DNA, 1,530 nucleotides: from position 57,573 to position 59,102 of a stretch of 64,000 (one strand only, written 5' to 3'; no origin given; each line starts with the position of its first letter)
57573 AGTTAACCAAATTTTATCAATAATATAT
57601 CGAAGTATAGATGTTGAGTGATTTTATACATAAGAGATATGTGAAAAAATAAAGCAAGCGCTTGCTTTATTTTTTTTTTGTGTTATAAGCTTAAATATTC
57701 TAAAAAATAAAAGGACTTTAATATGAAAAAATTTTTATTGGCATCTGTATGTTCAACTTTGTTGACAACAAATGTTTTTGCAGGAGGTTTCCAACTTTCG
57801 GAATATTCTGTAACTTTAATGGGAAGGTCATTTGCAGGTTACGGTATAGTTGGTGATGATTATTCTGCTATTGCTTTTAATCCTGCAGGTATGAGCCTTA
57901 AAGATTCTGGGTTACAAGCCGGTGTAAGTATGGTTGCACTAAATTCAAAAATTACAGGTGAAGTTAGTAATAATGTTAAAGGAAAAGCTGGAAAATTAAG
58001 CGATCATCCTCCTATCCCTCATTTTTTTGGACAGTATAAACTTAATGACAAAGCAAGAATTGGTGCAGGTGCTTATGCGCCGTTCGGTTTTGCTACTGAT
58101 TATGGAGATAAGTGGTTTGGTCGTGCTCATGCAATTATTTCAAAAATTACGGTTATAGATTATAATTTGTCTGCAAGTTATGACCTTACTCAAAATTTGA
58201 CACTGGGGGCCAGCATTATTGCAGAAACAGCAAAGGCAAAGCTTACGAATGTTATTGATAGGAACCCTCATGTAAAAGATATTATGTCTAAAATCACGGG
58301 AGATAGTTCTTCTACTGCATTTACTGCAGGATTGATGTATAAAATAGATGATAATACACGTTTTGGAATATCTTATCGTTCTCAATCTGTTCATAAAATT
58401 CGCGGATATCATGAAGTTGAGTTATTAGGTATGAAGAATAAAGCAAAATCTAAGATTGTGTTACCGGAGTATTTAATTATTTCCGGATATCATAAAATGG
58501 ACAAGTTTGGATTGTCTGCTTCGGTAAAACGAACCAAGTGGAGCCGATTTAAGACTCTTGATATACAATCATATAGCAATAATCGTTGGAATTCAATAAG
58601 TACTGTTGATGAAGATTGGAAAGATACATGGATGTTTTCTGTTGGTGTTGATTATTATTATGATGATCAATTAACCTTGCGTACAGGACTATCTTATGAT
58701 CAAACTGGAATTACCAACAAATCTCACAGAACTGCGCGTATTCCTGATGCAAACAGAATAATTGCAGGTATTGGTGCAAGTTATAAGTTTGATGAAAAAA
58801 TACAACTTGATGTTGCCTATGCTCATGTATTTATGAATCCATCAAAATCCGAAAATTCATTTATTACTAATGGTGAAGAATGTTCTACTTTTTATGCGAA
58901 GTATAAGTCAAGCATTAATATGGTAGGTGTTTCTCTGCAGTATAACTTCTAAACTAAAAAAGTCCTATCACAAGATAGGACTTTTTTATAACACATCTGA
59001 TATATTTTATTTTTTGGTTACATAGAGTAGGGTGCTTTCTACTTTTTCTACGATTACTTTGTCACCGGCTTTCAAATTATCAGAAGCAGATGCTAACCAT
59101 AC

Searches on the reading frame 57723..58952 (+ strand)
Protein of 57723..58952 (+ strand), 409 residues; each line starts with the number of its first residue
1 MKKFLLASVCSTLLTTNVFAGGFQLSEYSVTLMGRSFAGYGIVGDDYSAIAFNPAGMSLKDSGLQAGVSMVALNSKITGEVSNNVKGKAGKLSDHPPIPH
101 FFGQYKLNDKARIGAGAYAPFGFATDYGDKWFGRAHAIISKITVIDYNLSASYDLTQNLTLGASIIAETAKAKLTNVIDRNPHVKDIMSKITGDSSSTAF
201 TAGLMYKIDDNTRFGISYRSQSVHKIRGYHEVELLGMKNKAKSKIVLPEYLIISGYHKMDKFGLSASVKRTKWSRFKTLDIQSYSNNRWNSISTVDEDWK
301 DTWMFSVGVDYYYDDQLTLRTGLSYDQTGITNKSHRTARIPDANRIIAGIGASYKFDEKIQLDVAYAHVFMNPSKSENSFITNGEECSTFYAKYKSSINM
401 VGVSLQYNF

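Call 87: search_protein_families(library=pfam, proteins=[window:57723-58952:+], max_evalue=0.00001)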
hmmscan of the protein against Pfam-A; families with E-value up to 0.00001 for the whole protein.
window:57723-58952:+ (409 aa): 3 families
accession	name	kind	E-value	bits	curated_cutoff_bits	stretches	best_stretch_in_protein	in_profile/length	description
PF03349.22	Toluene_X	-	8.7e-88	295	29.7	1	12-409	2-421/421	Outer membrane protein transport protein (OMPP1/FadL/TodX)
PF13505.12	OMP_b-brl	-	3.2e-06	27.9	28.7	0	94-220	41-152/175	Outer membrane protein beta-barrel domain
PF10677.15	DUF2490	-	7.1e-06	26.3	29.8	0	299-337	33-71/186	Protein of unknown function (DUF2490)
